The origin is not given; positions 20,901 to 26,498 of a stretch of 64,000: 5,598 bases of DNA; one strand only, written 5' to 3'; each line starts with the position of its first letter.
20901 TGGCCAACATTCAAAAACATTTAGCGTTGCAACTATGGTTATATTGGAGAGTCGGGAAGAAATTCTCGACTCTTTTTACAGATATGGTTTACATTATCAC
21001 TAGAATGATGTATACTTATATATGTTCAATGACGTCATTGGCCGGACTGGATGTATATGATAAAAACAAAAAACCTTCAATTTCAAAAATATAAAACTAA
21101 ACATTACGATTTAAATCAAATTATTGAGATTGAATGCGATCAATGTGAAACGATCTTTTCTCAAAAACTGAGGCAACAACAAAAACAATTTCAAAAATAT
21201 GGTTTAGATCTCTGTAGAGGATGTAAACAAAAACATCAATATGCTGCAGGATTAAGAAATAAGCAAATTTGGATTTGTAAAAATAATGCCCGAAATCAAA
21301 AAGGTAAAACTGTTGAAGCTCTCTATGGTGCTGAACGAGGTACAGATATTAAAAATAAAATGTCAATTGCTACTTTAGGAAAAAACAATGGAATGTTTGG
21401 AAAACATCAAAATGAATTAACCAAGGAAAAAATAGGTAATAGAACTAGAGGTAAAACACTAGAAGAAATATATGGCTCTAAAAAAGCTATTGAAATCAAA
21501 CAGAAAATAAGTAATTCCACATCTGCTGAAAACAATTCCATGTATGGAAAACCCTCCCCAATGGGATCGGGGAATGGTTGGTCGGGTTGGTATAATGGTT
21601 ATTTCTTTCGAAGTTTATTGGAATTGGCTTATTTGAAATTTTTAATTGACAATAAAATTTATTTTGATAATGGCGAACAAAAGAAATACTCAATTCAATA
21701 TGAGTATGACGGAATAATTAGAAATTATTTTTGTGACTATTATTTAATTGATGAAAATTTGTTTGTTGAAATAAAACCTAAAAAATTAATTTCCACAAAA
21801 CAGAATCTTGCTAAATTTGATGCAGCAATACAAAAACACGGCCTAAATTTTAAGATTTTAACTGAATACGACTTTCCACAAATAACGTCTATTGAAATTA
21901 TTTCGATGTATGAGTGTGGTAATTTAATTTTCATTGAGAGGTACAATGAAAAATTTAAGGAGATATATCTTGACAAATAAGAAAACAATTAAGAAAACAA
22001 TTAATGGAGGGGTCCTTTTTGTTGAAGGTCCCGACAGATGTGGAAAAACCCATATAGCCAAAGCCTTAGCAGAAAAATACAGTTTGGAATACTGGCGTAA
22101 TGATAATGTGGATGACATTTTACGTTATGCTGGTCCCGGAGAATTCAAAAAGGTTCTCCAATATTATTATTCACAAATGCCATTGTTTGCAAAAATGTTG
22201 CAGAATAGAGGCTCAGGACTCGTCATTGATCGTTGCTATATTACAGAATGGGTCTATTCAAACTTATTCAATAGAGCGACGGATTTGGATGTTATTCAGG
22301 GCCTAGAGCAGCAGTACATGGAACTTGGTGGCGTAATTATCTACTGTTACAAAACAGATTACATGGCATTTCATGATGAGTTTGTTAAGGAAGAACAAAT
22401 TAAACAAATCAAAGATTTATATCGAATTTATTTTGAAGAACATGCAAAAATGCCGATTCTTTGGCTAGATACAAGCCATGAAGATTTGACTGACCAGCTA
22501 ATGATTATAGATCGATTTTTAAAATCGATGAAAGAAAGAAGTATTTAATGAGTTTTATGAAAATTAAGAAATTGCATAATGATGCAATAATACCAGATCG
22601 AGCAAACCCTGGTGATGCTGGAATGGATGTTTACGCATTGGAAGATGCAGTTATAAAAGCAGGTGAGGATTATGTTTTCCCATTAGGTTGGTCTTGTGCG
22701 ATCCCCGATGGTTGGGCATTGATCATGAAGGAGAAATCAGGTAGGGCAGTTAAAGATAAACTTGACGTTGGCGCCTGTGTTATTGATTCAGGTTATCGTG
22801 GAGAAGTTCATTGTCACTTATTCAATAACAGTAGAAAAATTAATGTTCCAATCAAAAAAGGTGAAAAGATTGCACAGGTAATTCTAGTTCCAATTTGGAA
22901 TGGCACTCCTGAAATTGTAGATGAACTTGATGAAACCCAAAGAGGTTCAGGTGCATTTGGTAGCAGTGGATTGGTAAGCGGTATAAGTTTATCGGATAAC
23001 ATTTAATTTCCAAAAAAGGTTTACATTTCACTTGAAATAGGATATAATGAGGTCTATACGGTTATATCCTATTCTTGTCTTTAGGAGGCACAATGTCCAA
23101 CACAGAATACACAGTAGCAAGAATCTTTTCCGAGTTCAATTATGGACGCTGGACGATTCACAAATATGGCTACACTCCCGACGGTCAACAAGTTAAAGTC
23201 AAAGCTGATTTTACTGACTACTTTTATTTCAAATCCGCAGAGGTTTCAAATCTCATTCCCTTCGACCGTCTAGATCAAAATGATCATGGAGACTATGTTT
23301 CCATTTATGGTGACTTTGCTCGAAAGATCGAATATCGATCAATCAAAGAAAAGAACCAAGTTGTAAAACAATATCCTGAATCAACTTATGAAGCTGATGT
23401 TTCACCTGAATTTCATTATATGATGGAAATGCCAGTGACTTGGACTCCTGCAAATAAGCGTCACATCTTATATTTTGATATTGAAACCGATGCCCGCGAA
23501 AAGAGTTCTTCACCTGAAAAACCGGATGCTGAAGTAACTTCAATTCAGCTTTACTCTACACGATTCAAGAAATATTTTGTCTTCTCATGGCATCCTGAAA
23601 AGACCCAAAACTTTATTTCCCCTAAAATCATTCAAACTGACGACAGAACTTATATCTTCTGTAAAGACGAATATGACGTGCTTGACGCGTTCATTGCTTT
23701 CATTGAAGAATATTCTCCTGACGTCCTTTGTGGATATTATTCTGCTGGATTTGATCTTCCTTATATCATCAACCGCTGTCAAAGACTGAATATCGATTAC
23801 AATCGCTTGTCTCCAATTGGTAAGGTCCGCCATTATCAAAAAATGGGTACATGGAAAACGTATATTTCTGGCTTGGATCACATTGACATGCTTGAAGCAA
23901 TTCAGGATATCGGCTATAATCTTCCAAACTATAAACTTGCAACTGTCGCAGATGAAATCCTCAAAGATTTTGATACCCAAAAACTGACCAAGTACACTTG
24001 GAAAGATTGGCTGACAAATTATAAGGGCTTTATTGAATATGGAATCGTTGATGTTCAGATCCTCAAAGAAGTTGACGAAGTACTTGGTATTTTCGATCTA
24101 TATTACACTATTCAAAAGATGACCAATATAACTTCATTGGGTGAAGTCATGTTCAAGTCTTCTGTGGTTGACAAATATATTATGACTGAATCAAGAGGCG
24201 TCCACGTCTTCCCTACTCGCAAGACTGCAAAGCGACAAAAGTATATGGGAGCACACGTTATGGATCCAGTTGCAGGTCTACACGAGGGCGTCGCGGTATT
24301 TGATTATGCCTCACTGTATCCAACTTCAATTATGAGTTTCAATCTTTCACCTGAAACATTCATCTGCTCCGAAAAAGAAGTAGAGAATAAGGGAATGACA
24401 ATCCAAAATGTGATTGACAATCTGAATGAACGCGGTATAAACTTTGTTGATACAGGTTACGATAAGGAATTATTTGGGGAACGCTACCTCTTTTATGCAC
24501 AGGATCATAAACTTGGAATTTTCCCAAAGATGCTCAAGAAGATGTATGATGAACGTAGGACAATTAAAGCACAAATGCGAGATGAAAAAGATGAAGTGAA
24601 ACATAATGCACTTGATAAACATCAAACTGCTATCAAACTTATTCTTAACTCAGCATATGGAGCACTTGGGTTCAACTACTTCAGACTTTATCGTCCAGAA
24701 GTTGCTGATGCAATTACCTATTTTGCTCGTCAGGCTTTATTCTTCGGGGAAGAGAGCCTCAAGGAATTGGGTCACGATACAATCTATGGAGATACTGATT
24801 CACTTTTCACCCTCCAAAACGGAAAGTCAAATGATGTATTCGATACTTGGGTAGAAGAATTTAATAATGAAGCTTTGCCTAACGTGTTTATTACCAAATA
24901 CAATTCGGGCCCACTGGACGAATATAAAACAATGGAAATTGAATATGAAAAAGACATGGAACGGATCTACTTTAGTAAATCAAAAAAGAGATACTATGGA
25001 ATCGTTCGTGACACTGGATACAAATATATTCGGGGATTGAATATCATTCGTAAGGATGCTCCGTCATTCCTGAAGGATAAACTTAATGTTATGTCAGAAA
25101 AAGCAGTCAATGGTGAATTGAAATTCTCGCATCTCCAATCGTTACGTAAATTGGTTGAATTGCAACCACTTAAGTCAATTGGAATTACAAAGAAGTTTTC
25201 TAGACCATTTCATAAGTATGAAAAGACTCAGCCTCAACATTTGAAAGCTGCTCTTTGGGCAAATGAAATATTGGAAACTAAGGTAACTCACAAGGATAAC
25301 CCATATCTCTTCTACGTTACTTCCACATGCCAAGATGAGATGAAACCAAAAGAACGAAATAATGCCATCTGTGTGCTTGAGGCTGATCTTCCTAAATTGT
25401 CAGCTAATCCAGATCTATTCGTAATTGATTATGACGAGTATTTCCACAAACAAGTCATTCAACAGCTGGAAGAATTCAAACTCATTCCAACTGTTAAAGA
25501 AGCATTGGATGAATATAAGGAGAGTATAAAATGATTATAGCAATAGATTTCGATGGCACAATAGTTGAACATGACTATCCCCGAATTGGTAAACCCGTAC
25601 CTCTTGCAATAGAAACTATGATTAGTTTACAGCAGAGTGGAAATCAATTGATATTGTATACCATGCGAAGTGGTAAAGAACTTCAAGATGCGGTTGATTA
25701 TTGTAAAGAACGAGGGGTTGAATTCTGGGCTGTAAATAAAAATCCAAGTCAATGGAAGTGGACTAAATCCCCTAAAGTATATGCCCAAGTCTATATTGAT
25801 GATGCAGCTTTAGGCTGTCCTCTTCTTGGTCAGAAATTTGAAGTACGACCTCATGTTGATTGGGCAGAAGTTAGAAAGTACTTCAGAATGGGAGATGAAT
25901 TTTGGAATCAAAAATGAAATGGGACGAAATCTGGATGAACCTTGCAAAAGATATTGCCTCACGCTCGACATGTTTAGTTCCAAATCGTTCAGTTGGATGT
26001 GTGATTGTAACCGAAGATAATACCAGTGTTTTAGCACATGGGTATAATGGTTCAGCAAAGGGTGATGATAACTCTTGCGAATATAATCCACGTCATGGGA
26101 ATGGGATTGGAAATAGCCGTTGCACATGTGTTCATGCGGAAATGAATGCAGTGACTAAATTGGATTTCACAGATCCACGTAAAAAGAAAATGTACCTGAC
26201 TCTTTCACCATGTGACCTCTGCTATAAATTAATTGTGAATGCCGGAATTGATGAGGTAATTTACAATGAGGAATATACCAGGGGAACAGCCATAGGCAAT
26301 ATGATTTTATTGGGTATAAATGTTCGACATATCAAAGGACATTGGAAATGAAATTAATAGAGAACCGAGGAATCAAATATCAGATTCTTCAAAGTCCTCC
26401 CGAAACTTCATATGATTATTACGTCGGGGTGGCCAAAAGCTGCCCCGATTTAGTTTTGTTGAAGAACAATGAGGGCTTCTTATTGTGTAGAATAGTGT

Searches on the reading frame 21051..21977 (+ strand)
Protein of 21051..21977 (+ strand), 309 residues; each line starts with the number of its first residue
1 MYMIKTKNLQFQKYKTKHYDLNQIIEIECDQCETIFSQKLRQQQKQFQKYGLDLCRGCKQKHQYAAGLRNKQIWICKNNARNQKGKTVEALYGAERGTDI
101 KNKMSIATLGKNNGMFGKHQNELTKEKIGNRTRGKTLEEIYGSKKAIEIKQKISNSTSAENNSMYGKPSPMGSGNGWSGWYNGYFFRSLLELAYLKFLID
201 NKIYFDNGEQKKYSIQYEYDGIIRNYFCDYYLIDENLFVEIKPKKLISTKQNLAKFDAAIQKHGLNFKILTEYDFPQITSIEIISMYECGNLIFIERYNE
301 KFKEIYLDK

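Call 63: search_protein_families(library=pfam, proteins=[window:21051-21977:+], max_evalue=0.001)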
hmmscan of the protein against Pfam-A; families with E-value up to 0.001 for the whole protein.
window:21051-21977:+ (309 aa): 1 family
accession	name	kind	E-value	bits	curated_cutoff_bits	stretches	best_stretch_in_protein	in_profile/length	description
PF07460.16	NUMOD3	-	1.5e-08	34.9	20.4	1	101-128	9-36/37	NUMOD3 motif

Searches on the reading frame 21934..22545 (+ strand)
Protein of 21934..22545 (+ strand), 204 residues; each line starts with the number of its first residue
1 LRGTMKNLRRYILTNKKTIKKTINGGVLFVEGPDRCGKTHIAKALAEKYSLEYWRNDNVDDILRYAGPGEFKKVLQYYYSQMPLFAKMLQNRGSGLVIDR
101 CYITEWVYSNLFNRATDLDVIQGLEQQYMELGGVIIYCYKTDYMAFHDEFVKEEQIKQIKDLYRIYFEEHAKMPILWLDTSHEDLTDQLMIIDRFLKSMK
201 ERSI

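Call 63: search_protein_families(library=pfam, proteins=[window:21934-22545:+], max_evalue=0.001)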
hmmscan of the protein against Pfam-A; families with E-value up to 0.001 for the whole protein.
window:21934-22545:+ (204 aa): 1 family
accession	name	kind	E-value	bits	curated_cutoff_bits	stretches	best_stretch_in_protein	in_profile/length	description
PF13521.12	AAA_28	-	0.00061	20.5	27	0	32-141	6-120/164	AAA domain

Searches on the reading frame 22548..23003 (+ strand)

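Call 63: search_protein_families(library=pfam, proteins=[window:22548-23003:+], max_evalue=0.001)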
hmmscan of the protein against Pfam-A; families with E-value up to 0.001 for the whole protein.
window:22548-23003:+ (152 aa): 2 families
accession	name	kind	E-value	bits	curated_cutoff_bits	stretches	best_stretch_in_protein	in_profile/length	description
PF00692.24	dUTPase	-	3.5e-28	98.4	22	1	12-141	2-129/129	dUTPase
PF22769.1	DCD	-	0.00025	21.6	27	1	32-113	69-150/153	dCTP deaminase-like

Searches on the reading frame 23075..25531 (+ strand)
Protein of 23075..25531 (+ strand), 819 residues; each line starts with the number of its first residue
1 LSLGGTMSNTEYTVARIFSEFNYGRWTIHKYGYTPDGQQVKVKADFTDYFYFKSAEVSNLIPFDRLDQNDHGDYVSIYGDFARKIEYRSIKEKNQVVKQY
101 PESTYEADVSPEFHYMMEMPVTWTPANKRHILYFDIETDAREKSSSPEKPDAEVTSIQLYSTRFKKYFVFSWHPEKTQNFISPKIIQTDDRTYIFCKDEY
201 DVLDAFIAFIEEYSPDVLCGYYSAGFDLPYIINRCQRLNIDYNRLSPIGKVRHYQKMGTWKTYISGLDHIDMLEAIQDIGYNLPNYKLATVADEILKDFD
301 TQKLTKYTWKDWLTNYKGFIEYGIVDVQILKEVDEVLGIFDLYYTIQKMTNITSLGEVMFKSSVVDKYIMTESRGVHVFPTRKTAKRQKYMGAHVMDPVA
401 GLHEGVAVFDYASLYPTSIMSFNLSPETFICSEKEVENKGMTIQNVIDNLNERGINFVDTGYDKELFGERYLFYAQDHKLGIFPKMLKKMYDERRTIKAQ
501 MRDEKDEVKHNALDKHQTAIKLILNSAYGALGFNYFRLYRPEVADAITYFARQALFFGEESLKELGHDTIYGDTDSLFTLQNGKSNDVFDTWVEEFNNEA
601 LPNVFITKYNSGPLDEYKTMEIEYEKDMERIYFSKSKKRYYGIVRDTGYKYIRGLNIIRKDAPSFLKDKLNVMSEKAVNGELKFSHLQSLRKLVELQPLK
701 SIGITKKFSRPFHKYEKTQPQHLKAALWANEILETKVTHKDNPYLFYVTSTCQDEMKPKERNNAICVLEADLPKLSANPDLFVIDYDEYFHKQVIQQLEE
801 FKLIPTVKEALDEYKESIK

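Call 55: search_dna_similar(query=window:23075-25531:+, collection=phages, mode=protein, max_rows=15)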
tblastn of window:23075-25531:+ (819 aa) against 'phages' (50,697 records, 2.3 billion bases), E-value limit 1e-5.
Records with a match: 2605; places in all: 2605; records where one place covers at least 80% of the query: 326.
Best place of each record, by identity: <60% 2605.
By first word of the organism name: Escherichia 666; Synechococcus 377; Klebsiella 332; Salmonella 190; Vibrio 134; Aeromonas 92; Shigella 89; Acinetobacter 70; Cyanophage 61; Enterobacter 59; and 63 more.
By host as written in the record: - 465; Escherichia coli 277; Klebsiella pneumoniae 115; Synechococcus 107; Synechococcus sp. 38; Escherichia coli O157:H7 38; Aeromonas salmonicida 38; Salmonella enterica 30; and 567 more.
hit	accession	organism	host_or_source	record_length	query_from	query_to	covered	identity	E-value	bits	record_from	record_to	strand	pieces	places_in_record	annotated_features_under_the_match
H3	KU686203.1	Synechococcus phage S-CAM8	Synechococcus sp.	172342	27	740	87%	26.5%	2e-37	158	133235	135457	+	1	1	DNA polymerase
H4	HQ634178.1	Synechococcus phage S-CAM8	Synechococcus sp. WH7803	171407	27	740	87%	26.4%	7e-38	159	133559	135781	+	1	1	DNA polymerase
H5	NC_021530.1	Synechococcus phage S-CAM8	Synechococcus sp. WH7803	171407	27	740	87%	26.4%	7e-38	159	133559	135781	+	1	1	DNA polymerase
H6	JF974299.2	Synechococcus phage S-CAM8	Synechococcus sp. WH7803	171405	27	740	87%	26.4%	7e-38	159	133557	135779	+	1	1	DNA polymerase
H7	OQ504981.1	Synechococcus phage S-RS29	Synechococcus sp.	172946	6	740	90%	25.6%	1e-37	158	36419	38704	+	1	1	DNA polymerase | hypothetical protein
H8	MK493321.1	Cyanophage S-RIM4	Synechococcus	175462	27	740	87%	26.2%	3e-38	160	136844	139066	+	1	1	DNA polymerase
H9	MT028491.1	Ochrobactrum phage vB_OspM_OC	Ochrobactrum sp. POC9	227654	69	813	91%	25.1%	4e-28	128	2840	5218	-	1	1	DNA-directed DNA polymerase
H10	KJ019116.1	Synechococcus phage ACG-2014a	-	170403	9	740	89%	25.4%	7e-36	153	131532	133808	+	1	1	DNA polymerase | hypothetical protein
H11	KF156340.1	Synechococcus phage S-MbCM100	Synechococcus sp. WH7803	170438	9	740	89%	25.4%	7e-36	153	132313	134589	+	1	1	DNA polymerase | hypothetical protein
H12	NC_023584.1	Synechococcus phage S-MbCM100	Synechococcus sp. WH7803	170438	9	740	89%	25.4%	7e-36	153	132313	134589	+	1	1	DNA polymerase | hypothetical protein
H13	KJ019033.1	Synechococcus phage ACG-2014a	-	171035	9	740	89%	25.4%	7e-36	153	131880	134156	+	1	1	DNA polymerase | hypothetical protein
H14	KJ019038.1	Synechococcus phage ACG-2014a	-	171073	9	740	89%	25.4%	7e-36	153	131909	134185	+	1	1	DNA polymerase | hypothetical protein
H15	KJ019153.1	Synechococcus phage ACG-2014a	-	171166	9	740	89%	25.4%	7e-36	153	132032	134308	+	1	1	DNA polymerase | hypothetical protein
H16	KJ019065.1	Synechococcus phage ACG-2014a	-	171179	9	740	89%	25.4%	7e-36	153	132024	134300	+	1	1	DNA polymerase | hypothetical protein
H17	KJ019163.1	Synechococcus phage ACG-2014a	-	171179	9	740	89%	25.4%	7e-36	153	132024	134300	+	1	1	DNA polymerase | hypothetical protein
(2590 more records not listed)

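Call 86: search_protein_families(library=pfam, proteins=[window:23075-25531:+], max_evalue=0.001)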
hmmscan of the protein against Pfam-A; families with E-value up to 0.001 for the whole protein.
window:23075-25531:+ (819 aa): 2 families
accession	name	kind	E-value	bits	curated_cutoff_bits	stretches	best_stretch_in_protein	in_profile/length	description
PF00136.26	DNA_pol_B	-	1.5e-49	169.4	23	1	367-799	27-447/453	DNA polymerase family B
PF03104.25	DNA_pol_B_exo1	-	7.5e-21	75.1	23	1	128-291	63-242/242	DNA polymerase family B, exonuclease domain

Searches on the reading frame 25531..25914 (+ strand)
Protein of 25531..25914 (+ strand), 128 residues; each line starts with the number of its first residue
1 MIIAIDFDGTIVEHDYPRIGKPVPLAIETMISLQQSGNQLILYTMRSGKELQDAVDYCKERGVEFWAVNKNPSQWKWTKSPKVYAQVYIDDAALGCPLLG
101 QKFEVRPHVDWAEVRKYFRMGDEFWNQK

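Call 64: search_protein_families(library=phrogs, proteins=[window:25531-25914:+], max_evalue=0.001)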
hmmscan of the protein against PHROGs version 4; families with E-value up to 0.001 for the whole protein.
window:25531-25914:+ (128 aa): 3 families
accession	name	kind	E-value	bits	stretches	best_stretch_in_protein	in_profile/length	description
phrog_1238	-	moron, auxiliary metabolic gene and host takeover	6.6e-34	117.8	1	1-118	23-132/155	phosphoheptose isomerase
phrog_24386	-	unknown function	1.8e-18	67.7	1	2-94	5-100/339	-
phrog_36893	-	unknown function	4.6e-06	26.7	1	3-60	326-384/489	-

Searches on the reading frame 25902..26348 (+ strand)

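Call 64: search_protein_families(library=phrogs, proteins=[window:25902-26348:+], max_evalue=0.001)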
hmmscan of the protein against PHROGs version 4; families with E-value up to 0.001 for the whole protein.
window:25902-26348:+ (149 aa): 7 families
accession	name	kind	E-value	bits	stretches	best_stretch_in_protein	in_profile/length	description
phrog_174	-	DNA, RNA and nucleotide metabolism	1e-39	138.2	1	1-145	110-248/384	dCMP deaminase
phrog_2369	-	DNA, RNA and nucleotide metabolism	1e-23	85.4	1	4-127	2-129/195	dCMP deaminase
phrog_20648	-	DNA, RNA and nucleotide metabolism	9.7e-16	58.8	1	23-144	20-140/311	dCMP deaminase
phrog_9198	-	unknown function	3e-09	37.1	1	76-130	385-442/531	-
phrog_20806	-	DNA, RNA and nucleotide metabolism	3.1e-09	38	1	64-122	4-62/97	deoxycytidinylate deaminase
phrog_18355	-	DNA, RNA and nucleotide metabolism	4.6e-07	30.8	1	77-124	3-50/52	deoxycytidinylate deaminase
phrog_8118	-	unknown function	9.4e-06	25.5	1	74-138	475-541/577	-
